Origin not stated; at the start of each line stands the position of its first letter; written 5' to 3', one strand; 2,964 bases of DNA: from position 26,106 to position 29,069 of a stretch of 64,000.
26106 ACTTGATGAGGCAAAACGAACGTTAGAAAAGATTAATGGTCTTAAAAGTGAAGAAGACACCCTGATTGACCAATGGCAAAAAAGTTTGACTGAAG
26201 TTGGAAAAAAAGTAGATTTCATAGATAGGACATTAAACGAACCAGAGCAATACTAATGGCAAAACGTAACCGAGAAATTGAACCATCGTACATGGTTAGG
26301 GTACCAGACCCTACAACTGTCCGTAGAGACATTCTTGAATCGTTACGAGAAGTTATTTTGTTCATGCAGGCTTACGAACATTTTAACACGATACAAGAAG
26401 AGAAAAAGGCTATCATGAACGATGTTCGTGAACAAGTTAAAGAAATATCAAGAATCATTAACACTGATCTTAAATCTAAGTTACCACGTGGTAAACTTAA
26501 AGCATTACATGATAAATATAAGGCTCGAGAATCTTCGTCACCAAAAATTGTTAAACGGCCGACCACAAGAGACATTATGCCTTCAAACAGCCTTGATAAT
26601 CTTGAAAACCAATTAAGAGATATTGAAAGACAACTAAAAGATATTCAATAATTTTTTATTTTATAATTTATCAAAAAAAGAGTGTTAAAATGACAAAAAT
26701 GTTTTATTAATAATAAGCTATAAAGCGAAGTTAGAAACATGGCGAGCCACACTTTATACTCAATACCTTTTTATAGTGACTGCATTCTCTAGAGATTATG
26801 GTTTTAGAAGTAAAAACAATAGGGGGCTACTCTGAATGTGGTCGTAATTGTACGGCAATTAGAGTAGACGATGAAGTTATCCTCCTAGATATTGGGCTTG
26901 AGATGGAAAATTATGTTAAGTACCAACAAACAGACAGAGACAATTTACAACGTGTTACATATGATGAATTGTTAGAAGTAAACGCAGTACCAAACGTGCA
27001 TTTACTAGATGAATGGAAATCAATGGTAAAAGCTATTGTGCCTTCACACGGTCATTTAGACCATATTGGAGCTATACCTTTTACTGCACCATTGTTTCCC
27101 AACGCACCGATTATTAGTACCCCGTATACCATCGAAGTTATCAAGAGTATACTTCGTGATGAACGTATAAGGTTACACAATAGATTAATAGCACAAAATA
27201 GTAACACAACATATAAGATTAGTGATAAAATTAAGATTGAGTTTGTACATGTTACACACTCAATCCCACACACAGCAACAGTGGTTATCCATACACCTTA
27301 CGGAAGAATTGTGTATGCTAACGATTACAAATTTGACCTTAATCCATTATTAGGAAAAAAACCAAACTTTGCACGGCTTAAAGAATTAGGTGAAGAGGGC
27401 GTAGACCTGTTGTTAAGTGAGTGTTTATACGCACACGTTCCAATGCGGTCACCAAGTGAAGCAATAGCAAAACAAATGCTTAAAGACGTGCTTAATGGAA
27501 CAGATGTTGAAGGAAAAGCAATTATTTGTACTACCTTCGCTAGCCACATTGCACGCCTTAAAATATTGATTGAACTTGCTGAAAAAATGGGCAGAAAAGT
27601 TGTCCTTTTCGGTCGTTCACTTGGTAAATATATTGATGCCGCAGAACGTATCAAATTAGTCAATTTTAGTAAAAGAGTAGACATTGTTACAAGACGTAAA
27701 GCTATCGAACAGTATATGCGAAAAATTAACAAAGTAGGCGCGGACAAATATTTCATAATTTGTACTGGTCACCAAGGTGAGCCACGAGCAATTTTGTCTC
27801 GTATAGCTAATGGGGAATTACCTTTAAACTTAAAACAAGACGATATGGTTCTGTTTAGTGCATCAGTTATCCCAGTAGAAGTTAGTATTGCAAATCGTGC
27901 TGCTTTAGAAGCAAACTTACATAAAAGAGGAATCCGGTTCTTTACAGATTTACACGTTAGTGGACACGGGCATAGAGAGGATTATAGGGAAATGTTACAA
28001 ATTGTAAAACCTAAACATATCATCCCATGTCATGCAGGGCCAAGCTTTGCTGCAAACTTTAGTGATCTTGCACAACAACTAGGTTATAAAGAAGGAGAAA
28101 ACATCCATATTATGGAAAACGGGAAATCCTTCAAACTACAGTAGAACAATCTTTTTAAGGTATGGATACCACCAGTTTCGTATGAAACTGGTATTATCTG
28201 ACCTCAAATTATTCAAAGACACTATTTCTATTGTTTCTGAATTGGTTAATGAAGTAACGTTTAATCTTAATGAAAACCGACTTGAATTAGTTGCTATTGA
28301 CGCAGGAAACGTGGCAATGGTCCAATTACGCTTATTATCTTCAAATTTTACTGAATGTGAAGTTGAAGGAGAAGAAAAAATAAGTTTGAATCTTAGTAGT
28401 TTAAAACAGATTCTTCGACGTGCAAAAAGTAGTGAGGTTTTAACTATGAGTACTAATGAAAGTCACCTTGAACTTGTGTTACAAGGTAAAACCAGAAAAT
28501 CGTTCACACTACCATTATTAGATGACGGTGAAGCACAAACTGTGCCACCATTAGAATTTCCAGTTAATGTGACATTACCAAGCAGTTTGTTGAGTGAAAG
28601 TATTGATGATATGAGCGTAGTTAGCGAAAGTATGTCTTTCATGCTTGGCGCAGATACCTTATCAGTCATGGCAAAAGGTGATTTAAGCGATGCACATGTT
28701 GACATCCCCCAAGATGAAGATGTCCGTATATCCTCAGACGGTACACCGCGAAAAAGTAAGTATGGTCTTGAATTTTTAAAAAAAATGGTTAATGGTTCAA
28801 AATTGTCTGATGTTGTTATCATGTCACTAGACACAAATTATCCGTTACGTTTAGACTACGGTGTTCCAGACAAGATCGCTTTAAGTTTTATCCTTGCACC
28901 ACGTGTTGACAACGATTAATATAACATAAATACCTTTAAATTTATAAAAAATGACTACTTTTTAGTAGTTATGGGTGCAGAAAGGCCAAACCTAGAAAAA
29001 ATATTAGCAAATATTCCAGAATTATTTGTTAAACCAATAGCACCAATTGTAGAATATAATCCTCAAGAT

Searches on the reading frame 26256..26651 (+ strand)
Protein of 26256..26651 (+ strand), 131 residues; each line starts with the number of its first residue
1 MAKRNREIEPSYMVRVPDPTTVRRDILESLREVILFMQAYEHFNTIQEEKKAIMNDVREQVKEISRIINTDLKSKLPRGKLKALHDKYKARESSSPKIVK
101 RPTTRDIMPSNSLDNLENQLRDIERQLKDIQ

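Call 3: search_protein_families(library=pfam, proteins=[window:26256-26651:+], max_evalue=0.1)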
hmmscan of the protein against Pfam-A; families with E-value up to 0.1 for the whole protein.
window:26256-26651:+ (131 aa): 5 families
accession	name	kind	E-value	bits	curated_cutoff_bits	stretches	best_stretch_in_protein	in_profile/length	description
PF22306.1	PAV1-137_bromodom-like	-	0.0042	17.5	27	1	28-89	11-73/115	PAV1-137, bromodomain-like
PF01417.26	ENTH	-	0.0098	16.4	24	1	24-71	74-121/124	ENTH domain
PF11705.13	RNA_pol_3_Rpc31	-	0.012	16.1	30.2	1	6-118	16-117/212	DNA-directed RNA polymerase III subunit Rpc31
PF01577.22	Peptidase_S30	-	0.031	14.4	20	1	40-124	34-120/245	Potyvirus P1 protease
PF01512.22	Complex1_51K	-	0.056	13.8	31.2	1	24-97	54-130/150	Nuo51 FMN-binding domain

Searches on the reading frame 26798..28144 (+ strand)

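Call 3: search_protein_families(library=pfam, proteins=[window:26798-28144:+], max_evalue=0.1)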
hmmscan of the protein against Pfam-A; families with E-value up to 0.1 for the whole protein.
window:26798-28144:+ (448 aa): 7 families
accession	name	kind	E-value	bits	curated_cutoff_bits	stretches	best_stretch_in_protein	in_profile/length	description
PF22505.1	RNase_J_b_CASP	-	5.6e-27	94.5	27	1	241-361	3-115/126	Ribonuclease J, beta-CASP domain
PF00753.33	Lactamase_B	-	1.1e-08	35.7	22.7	1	13-180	3-153/196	Metallo-beta-lactamase superfamily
PF07521.17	RMMBL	-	1.9e-07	31.4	21.6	1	385-430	11-58/63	Zn-dependent metallo-hydrolase RNA specificity domain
PF12706.13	Lactamase_B_2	-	4.6e-07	30.1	27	1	76-178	30-144/200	Beta-lactamase superfamily domain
PF00543.27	P-II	-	0.0079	17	25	0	368-402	14-48/102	Nitrogen regulatory protein P-II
PF12563.13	Hemolysin_N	-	0.043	13.7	22.5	1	279-328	74-121/192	Hemolytic toxin N terminal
PF07032.16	DUF1322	-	0.045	14.7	25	0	48-70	41-63/73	Protein of unknown function (DUF1322)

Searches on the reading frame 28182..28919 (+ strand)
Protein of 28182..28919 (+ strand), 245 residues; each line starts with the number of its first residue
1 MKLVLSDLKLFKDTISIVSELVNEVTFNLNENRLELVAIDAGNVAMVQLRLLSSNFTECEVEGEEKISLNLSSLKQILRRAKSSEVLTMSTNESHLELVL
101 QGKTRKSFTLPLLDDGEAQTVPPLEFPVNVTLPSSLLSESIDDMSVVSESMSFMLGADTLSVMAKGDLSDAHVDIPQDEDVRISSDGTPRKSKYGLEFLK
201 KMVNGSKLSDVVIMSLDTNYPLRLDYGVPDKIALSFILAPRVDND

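Call 3: search_protein_families(library=pfam, proteins=[window:28182-28919:+], max_evalue=0.1)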
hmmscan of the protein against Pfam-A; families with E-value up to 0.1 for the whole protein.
window:28182-28919:+ (245 aa): 5 families
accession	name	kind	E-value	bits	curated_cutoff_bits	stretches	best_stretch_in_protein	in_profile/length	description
PF00705.23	PCNA_N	-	2.8e-13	50.2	20.3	1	6-101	7-104/127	Proliferating cell nuclear antigen, N-terminal domain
PF02747.20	PCNA_C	-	1.9e-10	41.5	23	1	121-240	2-127/128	Proliferating cell nuclear antigen, C-terminal domain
PF04005.17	Hus1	-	3.8e-05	23.4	27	1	2-90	4-98/288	Hus1-like protein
PF02144.21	Rad1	-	0.00085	18.9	24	1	123-218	143-247/257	Repair protein Rad1/Rec1/Rad17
PF04139.18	Rad9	-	0.0084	16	25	1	15-161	5-165/253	Rad9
